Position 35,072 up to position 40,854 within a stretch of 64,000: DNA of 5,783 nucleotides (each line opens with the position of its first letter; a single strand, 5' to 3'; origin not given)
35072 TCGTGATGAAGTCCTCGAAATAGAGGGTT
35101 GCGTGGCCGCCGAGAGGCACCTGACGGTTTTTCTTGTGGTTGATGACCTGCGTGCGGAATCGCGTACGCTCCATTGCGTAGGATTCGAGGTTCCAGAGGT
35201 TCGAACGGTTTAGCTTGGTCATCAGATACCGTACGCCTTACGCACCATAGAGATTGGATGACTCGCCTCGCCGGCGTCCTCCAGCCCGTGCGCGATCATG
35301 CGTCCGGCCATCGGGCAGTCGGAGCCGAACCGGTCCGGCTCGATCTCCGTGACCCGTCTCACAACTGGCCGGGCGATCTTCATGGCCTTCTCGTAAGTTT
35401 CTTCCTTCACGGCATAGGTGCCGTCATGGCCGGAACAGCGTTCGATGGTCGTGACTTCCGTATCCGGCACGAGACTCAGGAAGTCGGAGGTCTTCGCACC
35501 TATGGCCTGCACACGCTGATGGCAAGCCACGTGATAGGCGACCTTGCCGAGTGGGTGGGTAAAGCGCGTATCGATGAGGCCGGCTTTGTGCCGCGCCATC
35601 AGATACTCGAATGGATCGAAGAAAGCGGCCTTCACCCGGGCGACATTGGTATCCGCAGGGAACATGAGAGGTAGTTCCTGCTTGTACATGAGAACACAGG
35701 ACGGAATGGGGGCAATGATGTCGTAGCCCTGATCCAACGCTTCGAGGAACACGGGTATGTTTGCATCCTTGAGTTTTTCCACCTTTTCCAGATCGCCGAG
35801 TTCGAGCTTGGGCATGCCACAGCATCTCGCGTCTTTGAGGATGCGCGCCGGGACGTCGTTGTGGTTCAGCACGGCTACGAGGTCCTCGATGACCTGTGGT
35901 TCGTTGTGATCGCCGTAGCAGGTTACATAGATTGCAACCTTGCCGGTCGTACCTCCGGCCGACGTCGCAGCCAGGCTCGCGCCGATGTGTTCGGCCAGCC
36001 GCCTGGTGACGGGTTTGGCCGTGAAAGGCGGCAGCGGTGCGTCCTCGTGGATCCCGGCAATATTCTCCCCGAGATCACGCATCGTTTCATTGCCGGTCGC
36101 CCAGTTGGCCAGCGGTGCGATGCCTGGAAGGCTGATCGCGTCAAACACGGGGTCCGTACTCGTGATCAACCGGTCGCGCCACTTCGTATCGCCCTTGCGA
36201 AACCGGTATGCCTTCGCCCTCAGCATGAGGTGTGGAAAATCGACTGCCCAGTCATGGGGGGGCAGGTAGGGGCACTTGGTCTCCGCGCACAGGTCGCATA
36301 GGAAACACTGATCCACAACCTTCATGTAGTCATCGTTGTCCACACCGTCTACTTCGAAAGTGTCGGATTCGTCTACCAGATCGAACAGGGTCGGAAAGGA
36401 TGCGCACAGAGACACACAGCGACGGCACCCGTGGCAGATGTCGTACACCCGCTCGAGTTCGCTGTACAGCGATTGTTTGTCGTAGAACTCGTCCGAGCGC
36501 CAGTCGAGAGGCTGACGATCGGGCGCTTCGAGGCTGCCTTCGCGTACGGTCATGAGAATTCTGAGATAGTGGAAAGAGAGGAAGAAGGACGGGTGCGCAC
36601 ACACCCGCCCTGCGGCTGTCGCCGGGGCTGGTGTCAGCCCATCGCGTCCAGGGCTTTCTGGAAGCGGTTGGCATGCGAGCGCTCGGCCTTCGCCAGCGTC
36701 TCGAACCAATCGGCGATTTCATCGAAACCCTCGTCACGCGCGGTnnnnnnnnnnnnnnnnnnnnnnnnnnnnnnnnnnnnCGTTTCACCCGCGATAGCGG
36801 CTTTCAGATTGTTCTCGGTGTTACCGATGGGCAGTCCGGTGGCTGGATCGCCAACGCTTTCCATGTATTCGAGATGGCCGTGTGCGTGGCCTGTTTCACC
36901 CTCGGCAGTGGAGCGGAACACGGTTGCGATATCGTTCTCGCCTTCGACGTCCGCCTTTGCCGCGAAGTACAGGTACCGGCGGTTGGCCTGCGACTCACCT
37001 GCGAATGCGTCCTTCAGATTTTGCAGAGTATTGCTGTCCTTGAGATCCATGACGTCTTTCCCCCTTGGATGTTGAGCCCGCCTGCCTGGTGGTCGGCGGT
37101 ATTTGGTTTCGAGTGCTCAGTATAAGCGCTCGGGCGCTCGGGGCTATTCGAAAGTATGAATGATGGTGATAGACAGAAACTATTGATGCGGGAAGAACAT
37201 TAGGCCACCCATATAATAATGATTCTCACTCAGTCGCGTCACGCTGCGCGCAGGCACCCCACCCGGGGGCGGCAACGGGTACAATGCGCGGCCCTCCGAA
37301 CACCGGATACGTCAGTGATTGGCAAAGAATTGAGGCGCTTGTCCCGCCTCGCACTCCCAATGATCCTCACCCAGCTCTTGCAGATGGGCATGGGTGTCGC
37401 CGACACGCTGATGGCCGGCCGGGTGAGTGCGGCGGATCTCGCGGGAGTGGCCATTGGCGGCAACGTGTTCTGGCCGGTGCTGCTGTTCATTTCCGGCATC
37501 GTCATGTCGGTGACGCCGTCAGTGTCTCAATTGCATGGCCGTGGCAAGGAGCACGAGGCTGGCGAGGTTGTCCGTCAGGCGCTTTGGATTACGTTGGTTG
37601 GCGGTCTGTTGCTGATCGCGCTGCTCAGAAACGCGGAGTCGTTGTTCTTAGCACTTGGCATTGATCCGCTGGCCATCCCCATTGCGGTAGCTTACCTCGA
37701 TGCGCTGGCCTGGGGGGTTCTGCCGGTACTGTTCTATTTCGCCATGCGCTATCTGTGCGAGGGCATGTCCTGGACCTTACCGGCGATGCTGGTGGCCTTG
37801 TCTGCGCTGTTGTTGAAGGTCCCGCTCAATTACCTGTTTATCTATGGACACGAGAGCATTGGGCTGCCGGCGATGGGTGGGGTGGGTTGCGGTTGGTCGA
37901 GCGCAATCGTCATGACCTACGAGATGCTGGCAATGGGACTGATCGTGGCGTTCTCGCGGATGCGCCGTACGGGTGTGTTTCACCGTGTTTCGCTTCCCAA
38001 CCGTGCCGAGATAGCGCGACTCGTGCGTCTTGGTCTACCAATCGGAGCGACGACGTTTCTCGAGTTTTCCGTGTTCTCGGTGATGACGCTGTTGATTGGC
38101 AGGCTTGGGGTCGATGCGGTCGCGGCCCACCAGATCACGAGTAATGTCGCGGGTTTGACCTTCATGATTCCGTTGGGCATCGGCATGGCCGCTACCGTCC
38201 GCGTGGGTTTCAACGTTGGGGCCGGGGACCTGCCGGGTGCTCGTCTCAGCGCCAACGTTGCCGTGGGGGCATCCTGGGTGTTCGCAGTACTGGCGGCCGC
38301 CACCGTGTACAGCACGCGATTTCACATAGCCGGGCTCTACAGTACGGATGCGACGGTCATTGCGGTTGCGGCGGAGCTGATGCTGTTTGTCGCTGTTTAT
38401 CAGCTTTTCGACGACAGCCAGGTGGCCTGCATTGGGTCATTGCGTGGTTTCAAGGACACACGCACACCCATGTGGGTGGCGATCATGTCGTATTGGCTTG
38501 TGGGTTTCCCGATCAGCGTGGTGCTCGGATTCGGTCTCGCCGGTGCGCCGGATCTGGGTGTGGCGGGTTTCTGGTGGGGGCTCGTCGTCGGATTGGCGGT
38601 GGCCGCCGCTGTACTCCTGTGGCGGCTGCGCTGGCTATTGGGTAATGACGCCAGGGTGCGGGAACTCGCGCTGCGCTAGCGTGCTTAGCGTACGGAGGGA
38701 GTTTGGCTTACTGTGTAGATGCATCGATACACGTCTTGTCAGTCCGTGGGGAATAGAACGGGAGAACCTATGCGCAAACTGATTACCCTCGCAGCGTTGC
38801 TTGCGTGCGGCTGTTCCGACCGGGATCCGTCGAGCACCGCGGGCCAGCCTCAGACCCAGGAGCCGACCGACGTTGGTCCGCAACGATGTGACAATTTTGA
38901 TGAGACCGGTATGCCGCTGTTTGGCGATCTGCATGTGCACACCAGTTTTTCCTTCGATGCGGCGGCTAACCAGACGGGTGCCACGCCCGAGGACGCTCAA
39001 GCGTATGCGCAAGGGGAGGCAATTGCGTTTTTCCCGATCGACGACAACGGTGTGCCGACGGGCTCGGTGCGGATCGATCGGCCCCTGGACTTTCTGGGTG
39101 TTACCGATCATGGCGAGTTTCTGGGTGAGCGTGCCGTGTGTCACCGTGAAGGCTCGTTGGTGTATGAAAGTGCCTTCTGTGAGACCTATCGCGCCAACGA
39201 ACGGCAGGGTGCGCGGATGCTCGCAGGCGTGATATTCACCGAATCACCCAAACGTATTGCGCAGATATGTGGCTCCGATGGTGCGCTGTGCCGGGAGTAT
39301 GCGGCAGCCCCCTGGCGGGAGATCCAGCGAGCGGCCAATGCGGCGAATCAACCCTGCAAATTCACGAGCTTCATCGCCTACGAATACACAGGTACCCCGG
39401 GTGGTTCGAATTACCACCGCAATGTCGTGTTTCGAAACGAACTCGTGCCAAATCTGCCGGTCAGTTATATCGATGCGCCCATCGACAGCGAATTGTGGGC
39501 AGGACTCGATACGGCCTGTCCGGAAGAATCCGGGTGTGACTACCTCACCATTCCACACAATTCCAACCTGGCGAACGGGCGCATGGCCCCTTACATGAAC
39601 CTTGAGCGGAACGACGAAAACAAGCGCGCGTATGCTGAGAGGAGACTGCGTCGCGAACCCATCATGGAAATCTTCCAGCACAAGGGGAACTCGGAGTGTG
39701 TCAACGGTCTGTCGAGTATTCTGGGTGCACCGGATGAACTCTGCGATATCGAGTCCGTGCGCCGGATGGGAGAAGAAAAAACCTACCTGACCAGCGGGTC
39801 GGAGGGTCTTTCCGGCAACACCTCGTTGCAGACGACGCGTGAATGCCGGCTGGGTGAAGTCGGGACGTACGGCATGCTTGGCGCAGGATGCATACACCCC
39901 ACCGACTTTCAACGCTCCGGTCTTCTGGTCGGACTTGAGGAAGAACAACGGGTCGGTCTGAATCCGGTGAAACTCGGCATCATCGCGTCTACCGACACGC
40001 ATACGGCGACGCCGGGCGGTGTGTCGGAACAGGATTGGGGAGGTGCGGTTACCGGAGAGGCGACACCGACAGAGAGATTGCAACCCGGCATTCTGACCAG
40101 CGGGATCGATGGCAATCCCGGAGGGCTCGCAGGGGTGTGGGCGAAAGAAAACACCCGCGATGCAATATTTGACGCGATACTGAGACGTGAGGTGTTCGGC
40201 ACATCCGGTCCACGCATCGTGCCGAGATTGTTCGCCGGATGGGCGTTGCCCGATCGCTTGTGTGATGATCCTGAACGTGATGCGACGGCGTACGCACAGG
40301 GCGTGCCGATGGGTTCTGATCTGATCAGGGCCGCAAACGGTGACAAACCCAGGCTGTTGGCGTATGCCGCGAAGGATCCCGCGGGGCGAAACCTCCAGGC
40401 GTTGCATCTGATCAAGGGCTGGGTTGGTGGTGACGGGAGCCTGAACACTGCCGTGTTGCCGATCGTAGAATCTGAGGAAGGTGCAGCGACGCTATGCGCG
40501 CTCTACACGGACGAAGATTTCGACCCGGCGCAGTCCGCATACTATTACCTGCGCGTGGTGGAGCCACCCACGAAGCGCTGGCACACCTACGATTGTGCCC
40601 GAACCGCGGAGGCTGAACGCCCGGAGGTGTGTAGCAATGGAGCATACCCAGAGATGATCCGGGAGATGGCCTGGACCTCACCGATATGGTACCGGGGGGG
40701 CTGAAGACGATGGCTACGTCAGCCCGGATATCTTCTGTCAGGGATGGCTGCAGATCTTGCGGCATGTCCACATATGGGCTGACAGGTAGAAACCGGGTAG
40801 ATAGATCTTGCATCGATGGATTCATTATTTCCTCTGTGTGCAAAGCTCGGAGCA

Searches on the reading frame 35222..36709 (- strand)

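Call 71: search_protein_families(library=pfam, proteins=[window:35222-36709:-], max_evalue=0.00001)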
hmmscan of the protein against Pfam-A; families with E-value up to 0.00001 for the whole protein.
window:35222-36709:- (495 aa): 1 family
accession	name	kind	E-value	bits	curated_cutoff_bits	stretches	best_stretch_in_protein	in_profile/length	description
PF02754.22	CCG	-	2.5e-13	50.4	20.6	1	258-341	1-83/85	Cysteine-rich domain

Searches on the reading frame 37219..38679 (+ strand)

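Call 71: search_protein_families(library=pfam, proteins=[window:37219-38679:+], max_evalue=0.00001)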
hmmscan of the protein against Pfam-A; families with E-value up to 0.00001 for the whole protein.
window:37219-38679:+ (486 aa): 1 family
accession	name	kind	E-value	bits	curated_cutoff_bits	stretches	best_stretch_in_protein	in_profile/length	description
PF01554.23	MatE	-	8.6e-61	204.8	24.9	2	274-434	1-160/161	MatE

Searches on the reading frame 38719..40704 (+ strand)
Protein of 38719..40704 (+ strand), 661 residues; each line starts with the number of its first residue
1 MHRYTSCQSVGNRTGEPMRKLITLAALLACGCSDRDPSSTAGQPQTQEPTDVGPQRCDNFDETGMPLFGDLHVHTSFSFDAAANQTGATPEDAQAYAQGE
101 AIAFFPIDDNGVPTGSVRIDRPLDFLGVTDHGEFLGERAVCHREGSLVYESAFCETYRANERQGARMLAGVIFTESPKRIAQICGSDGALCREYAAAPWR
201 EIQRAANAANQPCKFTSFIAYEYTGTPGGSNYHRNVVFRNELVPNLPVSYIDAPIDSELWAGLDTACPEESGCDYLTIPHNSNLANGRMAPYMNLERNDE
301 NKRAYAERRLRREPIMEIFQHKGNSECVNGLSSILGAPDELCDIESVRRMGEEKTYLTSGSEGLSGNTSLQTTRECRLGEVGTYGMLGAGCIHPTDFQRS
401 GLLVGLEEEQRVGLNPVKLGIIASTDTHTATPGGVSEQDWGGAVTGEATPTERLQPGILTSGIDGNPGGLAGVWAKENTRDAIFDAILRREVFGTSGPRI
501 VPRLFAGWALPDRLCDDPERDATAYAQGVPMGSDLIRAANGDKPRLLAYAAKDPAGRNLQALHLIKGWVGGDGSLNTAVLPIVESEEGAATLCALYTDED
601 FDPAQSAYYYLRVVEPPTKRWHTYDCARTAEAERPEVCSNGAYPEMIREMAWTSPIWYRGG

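Call 71: search_protein_families(library=pfam, proteins=[window:38719-40704:+], max_evalue=0.00001)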
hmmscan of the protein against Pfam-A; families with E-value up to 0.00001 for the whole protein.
window:38719-40704:+ (661 aa): 1 family
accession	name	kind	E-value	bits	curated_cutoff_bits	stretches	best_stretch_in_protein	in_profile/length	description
PF12228.14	DUF3604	-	2.8e-149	498.7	20.4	3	66-350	6-285/591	Protein of unknown function (DUF3604)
